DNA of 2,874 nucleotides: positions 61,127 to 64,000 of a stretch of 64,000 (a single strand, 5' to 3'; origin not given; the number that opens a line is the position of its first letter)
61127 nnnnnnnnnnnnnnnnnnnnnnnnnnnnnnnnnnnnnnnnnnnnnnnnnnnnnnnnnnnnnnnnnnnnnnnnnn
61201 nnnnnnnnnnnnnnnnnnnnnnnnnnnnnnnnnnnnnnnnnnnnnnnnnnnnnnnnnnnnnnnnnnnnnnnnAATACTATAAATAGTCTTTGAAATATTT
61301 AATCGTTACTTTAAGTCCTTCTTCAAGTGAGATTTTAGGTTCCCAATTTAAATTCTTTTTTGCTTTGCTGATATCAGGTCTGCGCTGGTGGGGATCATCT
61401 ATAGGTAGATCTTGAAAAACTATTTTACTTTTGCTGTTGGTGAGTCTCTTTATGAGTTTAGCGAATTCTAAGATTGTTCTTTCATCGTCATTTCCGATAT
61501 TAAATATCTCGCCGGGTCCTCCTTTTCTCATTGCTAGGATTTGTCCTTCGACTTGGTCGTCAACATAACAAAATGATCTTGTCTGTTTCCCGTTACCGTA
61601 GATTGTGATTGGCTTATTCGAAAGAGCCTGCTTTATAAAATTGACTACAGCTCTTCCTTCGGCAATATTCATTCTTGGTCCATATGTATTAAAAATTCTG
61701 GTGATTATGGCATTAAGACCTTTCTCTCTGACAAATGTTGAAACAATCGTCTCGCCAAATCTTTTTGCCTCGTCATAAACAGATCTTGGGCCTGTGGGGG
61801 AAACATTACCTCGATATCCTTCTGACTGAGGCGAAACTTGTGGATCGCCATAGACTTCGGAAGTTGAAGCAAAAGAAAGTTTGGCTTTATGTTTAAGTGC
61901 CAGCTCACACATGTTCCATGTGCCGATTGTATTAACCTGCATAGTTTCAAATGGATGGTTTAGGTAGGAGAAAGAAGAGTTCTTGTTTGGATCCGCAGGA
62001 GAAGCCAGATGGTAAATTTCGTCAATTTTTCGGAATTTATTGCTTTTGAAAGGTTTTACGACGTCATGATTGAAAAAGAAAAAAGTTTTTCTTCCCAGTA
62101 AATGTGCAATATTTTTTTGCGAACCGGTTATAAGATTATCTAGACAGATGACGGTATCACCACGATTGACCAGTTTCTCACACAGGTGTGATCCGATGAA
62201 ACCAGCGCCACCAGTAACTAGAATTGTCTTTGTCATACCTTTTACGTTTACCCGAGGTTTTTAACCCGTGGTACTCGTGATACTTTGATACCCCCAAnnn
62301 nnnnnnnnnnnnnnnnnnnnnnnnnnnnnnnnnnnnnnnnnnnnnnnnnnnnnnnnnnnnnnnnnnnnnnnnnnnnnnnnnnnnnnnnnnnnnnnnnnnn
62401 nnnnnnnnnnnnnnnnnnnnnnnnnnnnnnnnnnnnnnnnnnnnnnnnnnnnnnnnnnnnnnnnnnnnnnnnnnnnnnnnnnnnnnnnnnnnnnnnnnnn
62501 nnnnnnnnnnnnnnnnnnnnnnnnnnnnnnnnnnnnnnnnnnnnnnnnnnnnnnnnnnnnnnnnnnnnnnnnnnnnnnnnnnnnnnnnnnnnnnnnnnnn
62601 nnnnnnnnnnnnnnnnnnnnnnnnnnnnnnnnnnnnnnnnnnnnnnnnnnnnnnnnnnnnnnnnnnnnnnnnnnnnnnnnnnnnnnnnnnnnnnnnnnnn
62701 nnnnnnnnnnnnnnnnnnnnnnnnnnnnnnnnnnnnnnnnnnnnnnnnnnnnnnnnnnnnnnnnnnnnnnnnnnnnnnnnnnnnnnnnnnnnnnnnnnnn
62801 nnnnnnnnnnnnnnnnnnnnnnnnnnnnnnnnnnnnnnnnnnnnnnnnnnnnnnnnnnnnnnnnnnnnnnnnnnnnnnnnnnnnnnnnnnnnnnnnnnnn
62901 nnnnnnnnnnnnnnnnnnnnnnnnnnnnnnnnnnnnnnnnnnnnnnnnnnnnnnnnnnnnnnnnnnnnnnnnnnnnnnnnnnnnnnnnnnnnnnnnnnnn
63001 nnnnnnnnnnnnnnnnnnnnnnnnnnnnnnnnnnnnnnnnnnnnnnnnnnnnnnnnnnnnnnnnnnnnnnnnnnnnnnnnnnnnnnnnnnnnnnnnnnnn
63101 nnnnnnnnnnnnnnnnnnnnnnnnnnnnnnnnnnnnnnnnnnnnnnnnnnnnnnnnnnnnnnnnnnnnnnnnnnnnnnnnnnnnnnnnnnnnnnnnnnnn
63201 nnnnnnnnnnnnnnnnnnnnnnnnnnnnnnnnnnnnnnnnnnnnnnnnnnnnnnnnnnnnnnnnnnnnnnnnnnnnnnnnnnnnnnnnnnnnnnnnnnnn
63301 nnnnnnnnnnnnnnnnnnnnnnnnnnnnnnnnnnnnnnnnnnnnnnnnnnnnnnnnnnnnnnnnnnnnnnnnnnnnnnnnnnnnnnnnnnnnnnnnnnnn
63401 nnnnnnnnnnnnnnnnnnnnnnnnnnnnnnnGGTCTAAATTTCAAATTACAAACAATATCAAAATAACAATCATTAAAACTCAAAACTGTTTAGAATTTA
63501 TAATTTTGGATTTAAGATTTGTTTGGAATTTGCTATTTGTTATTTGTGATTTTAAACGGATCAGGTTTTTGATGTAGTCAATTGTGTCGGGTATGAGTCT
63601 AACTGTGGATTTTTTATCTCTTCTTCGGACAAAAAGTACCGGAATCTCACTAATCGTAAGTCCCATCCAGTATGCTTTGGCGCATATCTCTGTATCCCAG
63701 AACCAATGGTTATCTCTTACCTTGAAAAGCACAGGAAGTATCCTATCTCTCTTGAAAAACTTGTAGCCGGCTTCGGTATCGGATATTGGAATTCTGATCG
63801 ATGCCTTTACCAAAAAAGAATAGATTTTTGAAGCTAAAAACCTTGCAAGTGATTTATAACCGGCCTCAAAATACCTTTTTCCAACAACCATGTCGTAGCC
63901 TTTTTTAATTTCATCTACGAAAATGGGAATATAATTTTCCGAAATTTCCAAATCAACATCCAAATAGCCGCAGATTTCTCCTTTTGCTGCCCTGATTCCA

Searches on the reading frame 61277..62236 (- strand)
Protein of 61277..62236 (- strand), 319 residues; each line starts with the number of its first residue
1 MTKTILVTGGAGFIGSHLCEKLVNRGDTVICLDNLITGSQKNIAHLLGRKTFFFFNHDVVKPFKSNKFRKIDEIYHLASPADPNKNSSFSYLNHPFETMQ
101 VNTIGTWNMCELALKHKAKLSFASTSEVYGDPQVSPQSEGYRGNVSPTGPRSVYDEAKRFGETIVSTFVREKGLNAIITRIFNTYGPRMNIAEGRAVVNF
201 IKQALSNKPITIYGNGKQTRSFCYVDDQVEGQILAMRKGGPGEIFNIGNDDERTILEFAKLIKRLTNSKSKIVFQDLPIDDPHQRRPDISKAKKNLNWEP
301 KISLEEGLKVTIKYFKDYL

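Call 10: search_protein_families(library=pfam, proteins=[window:61277-62236:-], max_evalue=0.01)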
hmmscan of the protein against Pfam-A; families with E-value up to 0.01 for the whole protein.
window:61277-62236:- (319 aa): 8 families
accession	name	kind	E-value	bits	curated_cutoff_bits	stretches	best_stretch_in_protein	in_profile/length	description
PF01370.27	Epimerase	-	2.8e-55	187.8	20.9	1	5-248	1-240/240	NAD dependent epimerase/dehydratase family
PF16363.11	GDP_Man_Dehyd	-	1.8e-54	185.9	27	1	6-309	1-330/332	GDP-mannose 4,6 dehydratase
PF01073.25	3Beta_HSD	-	5.6e-15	55.5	22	1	6-238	1-231/280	3-beta hydroxysteroid dehydrogenase/isomerase family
PF07993.18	NAD_binding_4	-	4.3e-11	42.9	20.1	2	97-186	107-209/258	Male sterility protein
PF04321.23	RmlD_sub_bind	-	8.4e-11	41.9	27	1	4-270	2-235/287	RmlD substrate binding domain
PF02719.21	Polysacc_synt_2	-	7.5e-09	35.6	20.2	1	5-119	1-121/293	Polysaccharide biosynthesis protein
PF00106.31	adh_short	-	9.7e-06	25.6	26.6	1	3-116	1-122/195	short chain dehydrogenase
PF08659.16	KR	-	0.0082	16.5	22.6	0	4-31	2-29/180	KR domain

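Call 92: find_encoding_contigs(protein=window:61277-62236:-, flank=10000, max_places=3)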
Protein window:61277-62236:- (319 aa): 24 contigs read that carry it; 3 places shown.
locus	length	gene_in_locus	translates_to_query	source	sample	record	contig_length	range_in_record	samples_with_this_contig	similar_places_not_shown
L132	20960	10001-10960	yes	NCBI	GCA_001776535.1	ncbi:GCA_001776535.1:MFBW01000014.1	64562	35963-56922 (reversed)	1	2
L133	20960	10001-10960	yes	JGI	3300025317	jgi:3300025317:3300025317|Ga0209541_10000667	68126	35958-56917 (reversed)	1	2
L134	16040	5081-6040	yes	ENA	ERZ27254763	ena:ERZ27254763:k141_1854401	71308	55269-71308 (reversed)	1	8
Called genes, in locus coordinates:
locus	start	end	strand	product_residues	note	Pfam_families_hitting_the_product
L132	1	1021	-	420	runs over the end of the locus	PF01943:Polysacc_synt, PF13440:Polysacc_synt_3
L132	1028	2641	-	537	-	-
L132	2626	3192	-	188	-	PF13489:Methyltransf_23, PF05175:MTS (weak), PF00891:Methyltransf_2, PF01728:FtsJ, PF13847:Methyltransf_31, PF13649:Methyltransf_25, PF08241:Methyltransf_11, PF08242:Methyltransf_12, +1 more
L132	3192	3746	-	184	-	PF00132:Hexapep (faint)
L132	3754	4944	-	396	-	PF13231:PMT_2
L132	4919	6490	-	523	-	-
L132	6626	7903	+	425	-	-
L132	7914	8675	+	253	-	PF00535:Glycos_transf_2, PF10111:Glyco_tranf_2_2 (weak)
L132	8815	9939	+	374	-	PF00155:Aminotran_1_2, PF01041:DegT_DnrJ_EryC1, PF01212:Beta_elim_lyase, PF00266:Aminotran_5 (weak), PF01053:Cys_Met_Meta_PP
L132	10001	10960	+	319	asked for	PF00106:adh_short (faint), PF01073:3Beta_HSD, PF01370:Epimerase, PF02719:Polysacc_synt_2 (faint), PF04321:RmlD_sub_bind, PF16363:GDP_Man_Dehyd, PF07993:NAD_binding_4 (weak)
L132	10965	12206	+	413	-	PF13472:Lipase_GDSL_2 (faint), PF16822:ALGX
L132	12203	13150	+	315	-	PF01073:3Beta_HSD, PF01370:Epimerase, PF02719:Polysacc_synt_2, PF04321:RmlD_sub_bind, PF16363:GDP_Man_Dehyd, PF07993:NAD_binding_4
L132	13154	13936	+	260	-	PF01061:ABC2_membrane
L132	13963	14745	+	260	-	PF00005:ABC_tran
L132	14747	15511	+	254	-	PF00483:NTP_transferase, PF12804:NTP_transf_3 (weak)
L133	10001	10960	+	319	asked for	PF00106:adh_short (faint), PF01073:3Beta_HSD, PF01370:Epimerase, PF02719:Polysacc_synt_2 (faint), PF04321:RmlD_sub_bind, PF16363:GDP_Man_Dehyd, PF07993:NAD_binding_4 (weak)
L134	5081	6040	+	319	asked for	PF00106:adh_short (faint), PF01073:3Beta_HSD, PF01370:Epimerase, PF02719:Polysacc_synt_2 (faint), PF04321:RmlD_sub_bind, PF16363:GDP_Man_Dehyd, PF07993:NAD_binding_4 (weak)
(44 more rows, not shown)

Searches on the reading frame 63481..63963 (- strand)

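Call 10: search_protein_families(library=pfam, proteins=[window:63481-63963:-], max_evalue=0.01)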
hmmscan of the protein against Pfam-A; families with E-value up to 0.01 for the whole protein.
window:63481-63963:- (160 aa): 1 family
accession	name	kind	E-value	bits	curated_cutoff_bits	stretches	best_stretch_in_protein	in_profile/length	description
PF00535.33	Glycos_transf_2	-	0.0015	18.9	23.3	1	1-73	85-162/168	Glycosyl transferase family 2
